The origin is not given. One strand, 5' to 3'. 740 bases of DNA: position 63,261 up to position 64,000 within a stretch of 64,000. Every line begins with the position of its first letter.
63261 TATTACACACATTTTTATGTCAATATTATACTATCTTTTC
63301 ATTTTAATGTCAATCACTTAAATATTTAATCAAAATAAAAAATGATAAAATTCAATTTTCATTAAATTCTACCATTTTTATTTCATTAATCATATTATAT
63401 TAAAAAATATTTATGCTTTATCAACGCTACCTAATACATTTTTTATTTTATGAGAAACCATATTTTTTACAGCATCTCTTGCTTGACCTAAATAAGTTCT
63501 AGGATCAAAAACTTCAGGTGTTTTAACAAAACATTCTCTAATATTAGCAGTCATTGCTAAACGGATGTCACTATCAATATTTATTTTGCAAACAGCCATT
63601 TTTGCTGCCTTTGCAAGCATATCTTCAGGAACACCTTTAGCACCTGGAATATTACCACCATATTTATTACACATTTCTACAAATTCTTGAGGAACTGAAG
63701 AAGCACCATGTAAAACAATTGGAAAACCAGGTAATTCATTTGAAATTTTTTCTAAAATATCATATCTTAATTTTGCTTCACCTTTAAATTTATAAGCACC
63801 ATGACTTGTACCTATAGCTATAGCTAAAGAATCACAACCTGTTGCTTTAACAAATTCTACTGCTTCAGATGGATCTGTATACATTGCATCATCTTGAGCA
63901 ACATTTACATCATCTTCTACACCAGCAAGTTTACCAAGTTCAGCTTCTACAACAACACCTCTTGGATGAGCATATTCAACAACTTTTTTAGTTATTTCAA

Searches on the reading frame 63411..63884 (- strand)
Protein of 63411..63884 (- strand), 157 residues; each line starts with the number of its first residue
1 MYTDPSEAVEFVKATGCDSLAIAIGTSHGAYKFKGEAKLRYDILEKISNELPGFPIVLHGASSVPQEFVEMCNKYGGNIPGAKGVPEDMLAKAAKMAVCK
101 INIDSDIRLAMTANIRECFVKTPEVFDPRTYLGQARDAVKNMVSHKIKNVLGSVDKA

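Call 81: search_protein_families(library=pfam, proteins=[window:63411-63884:-], max_evalue=0.000001)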
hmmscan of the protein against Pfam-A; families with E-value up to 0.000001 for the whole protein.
window:63411-63884:- (157 aa): 1 family
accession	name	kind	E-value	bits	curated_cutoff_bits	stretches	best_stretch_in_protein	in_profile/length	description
PF01116.26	F_bP_aldolase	-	6.2e-42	144.5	25.5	1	1-156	150-277/277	Fructose-bisphosphate aldolase class-II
